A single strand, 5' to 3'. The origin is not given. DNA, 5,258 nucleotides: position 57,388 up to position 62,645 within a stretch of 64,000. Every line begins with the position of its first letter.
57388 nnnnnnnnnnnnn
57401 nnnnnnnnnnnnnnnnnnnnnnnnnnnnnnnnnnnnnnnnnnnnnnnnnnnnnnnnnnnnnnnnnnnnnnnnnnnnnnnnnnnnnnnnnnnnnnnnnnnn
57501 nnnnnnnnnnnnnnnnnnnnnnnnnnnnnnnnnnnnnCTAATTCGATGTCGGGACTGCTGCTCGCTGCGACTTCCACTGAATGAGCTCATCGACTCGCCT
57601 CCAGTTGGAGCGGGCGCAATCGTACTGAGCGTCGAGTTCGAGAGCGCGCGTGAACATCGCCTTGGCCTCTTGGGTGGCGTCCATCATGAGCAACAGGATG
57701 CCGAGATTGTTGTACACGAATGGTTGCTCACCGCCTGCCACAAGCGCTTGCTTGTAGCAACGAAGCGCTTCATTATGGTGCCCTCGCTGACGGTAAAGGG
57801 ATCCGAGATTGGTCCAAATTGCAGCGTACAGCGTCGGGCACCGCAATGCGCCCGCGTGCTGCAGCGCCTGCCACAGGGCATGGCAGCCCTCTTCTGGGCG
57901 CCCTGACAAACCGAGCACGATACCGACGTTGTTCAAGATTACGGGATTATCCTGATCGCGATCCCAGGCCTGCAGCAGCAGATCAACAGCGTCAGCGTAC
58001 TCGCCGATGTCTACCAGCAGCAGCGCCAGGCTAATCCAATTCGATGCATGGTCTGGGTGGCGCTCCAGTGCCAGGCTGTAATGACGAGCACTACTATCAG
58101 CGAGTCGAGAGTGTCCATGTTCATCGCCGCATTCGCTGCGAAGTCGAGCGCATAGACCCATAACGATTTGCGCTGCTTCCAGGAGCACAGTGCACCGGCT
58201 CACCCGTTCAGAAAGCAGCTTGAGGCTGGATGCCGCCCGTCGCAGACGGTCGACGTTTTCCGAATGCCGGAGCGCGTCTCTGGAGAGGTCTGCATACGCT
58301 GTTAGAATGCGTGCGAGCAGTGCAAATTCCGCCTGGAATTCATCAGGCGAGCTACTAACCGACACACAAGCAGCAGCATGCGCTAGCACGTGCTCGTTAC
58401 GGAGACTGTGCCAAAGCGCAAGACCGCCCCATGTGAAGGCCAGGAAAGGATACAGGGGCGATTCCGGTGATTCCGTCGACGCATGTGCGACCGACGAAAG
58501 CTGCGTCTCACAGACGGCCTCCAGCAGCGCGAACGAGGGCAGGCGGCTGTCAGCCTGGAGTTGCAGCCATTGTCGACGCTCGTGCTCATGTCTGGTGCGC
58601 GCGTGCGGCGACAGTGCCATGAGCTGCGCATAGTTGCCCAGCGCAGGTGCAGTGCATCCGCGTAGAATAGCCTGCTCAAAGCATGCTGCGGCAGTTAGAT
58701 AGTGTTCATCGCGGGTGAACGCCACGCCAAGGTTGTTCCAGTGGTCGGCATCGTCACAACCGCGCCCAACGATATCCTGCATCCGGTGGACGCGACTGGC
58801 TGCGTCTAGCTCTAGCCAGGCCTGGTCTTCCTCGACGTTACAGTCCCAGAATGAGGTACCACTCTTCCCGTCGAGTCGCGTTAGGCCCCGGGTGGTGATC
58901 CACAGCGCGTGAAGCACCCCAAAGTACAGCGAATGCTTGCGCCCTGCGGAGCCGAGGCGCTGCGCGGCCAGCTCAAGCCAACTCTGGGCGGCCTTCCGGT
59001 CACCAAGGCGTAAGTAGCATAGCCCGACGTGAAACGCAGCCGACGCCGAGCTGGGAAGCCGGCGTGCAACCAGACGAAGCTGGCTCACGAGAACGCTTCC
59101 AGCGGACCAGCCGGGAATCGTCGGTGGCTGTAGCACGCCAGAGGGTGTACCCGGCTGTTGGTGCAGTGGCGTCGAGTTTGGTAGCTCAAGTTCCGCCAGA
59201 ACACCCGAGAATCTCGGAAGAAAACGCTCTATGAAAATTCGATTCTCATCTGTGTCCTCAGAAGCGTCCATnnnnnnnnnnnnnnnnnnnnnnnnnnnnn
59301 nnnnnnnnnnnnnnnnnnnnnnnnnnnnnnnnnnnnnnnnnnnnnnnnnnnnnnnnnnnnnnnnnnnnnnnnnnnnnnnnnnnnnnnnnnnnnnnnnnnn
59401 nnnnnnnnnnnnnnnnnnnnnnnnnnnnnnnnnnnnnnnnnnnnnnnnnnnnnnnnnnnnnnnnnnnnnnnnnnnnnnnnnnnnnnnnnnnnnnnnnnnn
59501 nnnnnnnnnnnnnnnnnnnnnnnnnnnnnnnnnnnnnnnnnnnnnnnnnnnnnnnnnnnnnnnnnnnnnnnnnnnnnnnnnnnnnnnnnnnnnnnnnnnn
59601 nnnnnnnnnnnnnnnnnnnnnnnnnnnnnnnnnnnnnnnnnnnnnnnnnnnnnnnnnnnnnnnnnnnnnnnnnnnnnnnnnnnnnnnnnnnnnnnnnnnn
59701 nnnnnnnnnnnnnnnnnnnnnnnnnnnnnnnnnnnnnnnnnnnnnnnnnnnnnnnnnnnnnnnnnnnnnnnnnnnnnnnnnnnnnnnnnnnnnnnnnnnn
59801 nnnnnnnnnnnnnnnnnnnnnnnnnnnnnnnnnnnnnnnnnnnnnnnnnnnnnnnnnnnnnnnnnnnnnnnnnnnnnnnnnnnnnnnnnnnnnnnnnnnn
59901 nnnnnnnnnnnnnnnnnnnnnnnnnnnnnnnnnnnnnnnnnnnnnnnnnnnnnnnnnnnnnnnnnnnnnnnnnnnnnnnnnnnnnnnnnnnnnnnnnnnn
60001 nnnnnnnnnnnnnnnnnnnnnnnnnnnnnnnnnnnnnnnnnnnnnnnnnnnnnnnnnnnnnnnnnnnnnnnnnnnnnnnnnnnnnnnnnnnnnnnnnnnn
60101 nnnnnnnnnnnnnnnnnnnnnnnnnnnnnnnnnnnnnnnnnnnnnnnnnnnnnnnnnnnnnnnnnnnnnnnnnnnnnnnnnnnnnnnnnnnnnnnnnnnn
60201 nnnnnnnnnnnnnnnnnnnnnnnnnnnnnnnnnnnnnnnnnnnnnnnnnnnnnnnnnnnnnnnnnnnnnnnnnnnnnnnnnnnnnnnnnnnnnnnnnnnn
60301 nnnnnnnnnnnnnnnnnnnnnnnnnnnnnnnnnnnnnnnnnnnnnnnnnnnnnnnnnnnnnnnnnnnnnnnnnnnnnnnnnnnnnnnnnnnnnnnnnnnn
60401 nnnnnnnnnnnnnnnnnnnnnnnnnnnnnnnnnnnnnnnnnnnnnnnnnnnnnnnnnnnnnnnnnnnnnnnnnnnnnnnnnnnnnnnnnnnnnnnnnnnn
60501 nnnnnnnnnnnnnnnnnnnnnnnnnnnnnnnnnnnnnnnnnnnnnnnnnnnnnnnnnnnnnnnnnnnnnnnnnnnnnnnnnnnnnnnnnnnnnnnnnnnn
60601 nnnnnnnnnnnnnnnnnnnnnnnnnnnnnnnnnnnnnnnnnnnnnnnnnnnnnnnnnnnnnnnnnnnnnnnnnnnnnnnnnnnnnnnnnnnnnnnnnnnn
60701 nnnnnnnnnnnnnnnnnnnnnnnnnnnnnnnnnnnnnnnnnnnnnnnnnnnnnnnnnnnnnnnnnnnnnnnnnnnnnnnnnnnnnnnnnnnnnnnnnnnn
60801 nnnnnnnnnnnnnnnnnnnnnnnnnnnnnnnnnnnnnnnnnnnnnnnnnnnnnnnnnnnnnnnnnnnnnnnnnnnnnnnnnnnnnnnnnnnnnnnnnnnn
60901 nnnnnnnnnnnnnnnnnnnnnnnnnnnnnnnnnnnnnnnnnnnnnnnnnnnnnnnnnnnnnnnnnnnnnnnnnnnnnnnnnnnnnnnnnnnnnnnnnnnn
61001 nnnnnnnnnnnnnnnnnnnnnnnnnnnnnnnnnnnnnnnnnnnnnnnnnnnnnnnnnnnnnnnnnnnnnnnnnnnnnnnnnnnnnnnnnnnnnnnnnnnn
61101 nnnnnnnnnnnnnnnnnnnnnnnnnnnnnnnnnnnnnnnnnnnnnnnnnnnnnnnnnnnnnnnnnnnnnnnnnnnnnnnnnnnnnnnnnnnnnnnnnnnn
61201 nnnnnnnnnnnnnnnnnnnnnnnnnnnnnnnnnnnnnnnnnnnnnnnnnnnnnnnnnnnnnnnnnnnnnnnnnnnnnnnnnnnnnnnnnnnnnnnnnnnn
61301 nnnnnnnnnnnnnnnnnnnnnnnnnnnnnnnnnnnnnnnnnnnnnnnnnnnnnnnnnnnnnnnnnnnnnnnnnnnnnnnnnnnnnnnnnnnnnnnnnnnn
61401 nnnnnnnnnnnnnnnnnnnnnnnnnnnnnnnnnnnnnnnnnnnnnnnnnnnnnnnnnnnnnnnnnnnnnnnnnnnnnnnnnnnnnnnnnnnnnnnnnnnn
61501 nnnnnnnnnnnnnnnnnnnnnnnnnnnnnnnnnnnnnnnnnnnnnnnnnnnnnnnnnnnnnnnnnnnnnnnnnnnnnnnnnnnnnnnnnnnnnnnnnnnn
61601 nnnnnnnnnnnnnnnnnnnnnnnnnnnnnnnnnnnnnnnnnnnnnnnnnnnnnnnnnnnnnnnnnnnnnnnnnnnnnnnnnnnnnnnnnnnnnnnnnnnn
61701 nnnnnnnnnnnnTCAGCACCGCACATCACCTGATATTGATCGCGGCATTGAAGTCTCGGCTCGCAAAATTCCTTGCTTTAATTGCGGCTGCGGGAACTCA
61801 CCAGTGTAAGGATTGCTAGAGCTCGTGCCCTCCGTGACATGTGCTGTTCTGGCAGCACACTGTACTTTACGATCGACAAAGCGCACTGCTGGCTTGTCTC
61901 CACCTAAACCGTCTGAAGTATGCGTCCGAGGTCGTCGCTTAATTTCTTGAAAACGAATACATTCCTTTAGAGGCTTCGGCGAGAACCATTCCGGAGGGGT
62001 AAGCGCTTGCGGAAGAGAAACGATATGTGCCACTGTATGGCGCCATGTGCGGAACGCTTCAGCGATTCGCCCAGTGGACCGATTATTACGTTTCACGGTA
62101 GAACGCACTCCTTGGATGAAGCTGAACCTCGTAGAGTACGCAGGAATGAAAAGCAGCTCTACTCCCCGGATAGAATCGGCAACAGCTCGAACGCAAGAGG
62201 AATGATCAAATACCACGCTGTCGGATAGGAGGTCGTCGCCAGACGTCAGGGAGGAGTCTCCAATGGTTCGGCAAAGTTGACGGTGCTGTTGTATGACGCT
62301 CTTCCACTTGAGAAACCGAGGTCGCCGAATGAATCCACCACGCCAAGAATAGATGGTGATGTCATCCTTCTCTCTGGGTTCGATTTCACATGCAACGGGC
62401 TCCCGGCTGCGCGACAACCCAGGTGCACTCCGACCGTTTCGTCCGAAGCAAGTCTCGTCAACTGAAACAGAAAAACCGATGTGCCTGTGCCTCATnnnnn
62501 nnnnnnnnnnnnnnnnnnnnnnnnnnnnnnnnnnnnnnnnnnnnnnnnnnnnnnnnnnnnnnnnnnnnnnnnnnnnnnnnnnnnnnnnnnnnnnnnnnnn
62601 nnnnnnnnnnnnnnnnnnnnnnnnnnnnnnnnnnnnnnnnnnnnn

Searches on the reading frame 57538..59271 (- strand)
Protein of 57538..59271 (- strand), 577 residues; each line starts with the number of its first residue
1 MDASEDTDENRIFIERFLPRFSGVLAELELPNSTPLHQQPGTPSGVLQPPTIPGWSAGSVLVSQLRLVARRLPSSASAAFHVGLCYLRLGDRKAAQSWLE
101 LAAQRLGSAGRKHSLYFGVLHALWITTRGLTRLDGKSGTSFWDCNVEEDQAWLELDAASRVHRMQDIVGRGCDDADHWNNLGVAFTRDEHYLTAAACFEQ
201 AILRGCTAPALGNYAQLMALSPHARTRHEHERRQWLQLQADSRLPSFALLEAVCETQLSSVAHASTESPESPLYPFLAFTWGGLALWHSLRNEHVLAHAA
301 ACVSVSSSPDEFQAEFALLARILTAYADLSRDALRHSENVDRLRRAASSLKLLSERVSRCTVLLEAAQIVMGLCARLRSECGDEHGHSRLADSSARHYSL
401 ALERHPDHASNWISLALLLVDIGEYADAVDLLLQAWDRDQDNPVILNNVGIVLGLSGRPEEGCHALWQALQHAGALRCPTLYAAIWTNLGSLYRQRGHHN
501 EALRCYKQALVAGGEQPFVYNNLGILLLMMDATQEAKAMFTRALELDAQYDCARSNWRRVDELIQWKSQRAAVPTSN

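Call 11: search_protein_families(library=pfam, proteins=[window:57538-59271:-], max_evalue=0.01)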
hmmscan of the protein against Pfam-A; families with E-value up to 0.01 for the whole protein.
window:57538-59271:- (577 aa): 17 families
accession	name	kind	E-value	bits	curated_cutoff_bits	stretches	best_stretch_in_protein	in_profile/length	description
PF00515.34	TPR_1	-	1.5e-19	69.3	27.8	2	483-510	1-28/34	Tetratricopeptide repeat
PF13424.12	TPR_12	-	1.1e-18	67.6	30.1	1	445-510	5-72/77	Tetratricopeptide repeat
PF07719.23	TPR_2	-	3.6e-17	61.5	27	1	483-510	1-28/34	Tetratricopeptide repeat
PF13181.12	TPR_8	-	1.9e-14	52.9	25.7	1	484-510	2-28/34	Tetratricopeptide repeat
PF13431.12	TPR_17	-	1.7e-12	47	24.4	0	398-429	2-33/34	Tetratricopeptide repeat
PF13414.12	TPR_11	-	1.6e-11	44.1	26.8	1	490-529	1-40/42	TPR repeat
PF13176.12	TPR_7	-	8.7e-11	41.5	27.9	1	486-512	2-27/36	Tetratricopeptide repeat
PF13432.12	TPR_16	-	1e-10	42.3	32.7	1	392-443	14-65/65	Tetratricopeptide repeat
PF13374.12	TPR_10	-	1.3e-10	41.4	27.5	1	487-510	6-29/42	Tetratricopeptide repeat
PF14559.12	TPR_19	-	2.1e-07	31.6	25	1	395-443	11-59/68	Tetratricopeptide repeat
PF13428.12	TPR_14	-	6.1e-07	30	23.5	1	484-525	2-43/44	Tetratricopeptide repeat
PF13371.12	TPR_9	-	1.9e-06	28.2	35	1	490-548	2-60/73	Tetratricopeptide repeat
PF13429.12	TPR_15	-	0.00014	21.9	26.2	0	481-521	144-184/280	Tetratricopeptide repeat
PF23914.1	TPR_CcmH_CycH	-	0.00047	20.5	42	0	401-464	42-105/158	Cytochrome c-type biogenesis protein H TPR domain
PF12895.13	ANAPC3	-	0.00048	20.8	27.2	0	71-102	18-49/82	Anaphase-promoting complex, cyclosome, subunit 3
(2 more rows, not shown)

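Call 26: find_encoding_contigs(protein=window:57541-59271:-, flank=10000, max_places=8)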
Protein window:57541-59271:- (577 aa): 9 contigs read that carry it; 6 places shown.
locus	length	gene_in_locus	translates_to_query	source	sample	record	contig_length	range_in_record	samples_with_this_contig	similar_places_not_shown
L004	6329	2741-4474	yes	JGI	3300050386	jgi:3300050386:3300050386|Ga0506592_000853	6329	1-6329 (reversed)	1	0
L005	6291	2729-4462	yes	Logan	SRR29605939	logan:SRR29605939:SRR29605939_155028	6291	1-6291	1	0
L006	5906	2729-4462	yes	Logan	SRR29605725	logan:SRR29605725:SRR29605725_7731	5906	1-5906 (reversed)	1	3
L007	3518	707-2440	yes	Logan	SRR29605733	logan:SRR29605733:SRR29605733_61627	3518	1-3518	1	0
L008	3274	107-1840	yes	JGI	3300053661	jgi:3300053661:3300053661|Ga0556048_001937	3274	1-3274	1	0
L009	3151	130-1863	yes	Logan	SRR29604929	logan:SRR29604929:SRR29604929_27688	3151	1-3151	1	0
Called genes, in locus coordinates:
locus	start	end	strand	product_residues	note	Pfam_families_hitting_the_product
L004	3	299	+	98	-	?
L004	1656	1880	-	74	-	-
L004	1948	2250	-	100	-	-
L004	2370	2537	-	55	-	-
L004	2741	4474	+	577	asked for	PF13371:TPR_9 (faint), PF13414:TPR_11 (faint), PF13431:TPR_17 (faint), PF13432:TPR_16 (faint), PF14559:TPR_19 (faint), PF07719:TPR_2 (faint), PF13424:TPR_12, PF00515:TPR_1 (weak), +4 more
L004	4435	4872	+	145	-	-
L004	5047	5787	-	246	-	PF01974:tRNA_int_endo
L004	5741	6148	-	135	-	-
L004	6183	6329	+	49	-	?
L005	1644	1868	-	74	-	-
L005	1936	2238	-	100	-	-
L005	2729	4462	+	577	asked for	PF13371:TPR_9 (faint), PF13414:TPR_11 (faint), PF13431:TPR_17 (faint), PF13432:TPR_16 (faint), PF14559:TPR_19 (faint), PF07719:TPR_2 (faint), PF13424:TPR_12, PF00515:TPR_1 (weak), +4 more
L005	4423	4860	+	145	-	-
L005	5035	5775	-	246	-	PF01974:tRNA_int_endo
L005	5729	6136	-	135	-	-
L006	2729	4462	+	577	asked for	PF13371:TPR_9 (faint), PF13414:TPR_11 (faint), PF13431:TPR_17 (faint), PF13432:TPR_16 (faint), PF14559:TPR_19 (faint), PF07719:TPR_2 (faint), PF13424:TPR_12, PF00515:TPR_1 (weak), +4 more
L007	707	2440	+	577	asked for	PF13371:TPR_9 (faint), PF13414:TPR_11 (faint), PF13431:TPR_17 (faint), PF13432:TPR_16 (faint), PF14559:TPR_19 (faint), PF07719:TPR_2 (faint), PF13424:TPR_12, PF00515:TPR_1 (weak), +4 more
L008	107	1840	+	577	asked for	PF13371:TPR_9 (faint), PF13414:TPR_11 (faint), PF13431:TPR_17 (faint), PF13432:TPR_16 (faint), PF14559:TPR_19 (faint), PF07719:TPR_2 (faint), PF13424:TPR_12, PF00515:TPR_1 (weak), +4 more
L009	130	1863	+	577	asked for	PF13371:TPR_9 (faint), PF13414:TPR_11 (faint), PF13431:TPR_17 (faint), PF13432:TPR_16 (faint), PF14559:TPR_19 (faint), PF07719:TPR_2 (faint), PF13424:TPR_12, PF00515:TPR_1 (weak), +4 more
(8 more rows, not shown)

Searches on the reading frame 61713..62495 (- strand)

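Call 25: search_protein_families(library=pfam, proteins=[window:61713-62495:-], max_evalue=0.1)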
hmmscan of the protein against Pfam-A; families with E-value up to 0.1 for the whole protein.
window:61713-62495:- (260 aa): 2 families
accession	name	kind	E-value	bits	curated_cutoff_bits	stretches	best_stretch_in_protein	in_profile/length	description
PF13358.12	DDE_3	-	0.065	13.5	28.6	0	92-144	86-139/146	DDE superfamily endonuclease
PF17906.7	HTH_48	-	0.068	13.8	24.1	0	61-83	12-34/50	HTH domain in Mos1 transposase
